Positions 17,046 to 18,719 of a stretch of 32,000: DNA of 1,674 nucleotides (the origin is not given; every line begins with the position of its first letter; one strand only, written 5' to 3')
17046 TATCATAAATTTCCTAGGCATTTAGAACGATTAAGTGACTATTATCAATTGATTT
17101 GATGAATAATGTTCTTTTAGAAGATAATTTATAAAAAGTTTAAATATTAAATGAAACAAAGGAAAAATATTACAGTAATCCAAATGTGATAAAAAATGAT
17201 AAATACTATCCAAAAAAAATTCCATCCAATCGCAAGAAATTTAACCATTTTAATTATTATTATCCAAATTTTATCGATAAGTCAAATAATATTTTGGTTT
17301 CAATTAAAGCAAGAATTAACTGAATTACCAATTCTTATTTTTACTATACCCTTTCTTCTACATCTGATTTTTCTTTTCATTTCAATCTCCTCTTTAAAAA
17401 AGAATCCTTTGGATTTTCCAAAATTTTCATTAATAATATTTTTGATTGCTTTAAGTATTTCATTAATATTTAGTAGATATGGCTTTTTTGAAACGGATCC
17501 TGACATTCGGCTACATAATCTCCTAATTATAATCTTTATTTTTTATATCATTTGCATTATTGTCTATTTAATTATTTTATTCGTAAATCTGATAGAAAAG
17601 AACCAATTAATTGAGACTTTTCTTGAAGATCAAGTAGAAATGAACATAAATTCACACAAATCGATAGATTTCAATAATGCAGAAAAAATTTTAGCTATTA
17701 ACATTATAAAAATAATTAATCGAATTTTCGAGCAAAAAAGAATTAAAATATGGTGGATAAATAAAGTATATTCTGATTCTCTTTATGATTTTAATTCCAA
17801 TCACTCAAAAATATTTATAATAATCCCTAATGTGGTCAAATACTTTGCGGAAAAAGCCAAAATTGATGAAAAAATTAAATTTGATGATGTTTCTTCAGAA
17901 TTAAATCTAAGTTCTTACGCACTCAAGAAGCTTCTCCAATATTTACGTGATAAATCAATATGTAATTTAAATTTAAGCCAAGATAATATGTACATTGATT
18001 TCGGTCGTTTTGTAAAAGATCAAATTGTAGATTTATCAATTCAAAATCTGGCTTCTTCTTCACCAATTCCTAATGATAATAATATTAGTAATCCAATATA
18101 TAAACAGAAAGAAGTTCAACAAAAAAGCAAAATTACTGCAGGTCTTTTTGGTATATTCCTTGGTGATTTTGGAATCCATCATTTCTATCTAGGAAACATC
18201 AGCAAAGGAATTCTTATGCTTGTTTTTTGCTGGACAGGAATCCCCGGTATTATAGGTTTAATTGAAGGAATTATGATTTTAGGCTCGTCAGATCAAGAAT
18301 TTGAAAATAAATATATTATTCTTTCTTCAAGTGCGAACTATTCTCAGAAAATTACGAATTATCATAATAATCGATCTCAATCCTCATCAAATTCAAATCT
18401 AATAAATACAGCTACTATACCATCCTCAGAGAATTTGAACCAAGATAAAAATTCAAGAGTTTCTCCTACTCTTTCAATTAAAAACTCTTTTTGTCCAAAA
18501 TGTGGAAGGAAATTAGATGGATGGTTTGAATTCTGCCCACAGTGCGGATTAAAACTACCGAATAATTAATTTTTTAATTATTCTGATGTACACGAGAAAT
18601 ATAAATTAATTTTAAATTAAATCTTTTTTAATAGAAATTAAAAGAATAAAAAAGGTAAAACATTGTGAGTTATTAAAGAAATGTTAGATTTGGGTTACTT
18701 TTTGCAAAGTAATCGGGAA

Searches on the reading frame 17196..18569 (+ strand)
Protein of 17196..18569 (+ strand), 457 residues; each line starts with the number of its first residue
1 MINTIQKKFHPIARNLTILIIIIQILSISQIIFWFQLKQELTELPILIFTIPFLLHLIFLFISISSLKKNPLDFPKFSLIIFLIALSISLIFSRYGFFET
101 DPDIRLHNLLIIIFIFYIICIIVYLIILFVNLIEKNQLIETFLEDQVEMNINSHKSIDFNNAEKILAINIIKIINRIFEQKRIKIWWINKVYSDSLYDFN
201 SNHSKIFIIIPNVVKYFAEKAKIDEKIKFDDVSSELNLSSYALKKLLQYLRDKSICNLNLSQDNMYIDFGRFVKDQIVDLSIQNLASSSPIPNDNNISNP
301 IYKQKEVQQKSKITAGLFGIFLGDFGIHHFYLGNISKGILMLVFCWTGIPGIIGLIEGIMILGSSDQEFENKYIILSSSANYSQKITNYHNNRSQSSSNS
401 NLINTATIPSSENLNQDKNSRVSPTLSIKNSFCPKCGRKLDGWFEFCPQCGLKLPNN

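Call 45: search_protein_families(library=pfam, proteins=[window:17196-18569:+], max_evalue=0.001)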
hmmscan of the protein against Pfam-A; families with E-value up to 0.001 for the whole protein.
window:17196-18569:+ (457 aa): 4 families
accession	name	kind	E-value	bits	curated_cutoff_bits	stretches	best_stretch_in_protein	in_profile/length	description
PF05154.21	TM2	-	1.2e-16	61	27.9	1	308-359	1-51/51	TM2 domain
PF24460.1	DUF7575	-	0.00017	21.3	28.5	1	433-454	6-27/28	Domain of unknown function (DUF7575)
PF12773.13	DZR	-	0.00024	21.6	27.3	1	430-451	24-45/45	Double zinc ribbon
PF13240.11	Zn_Ribbon_1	-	0.00056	20.1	25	0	432-453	1-22/23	zinc-ribbon domain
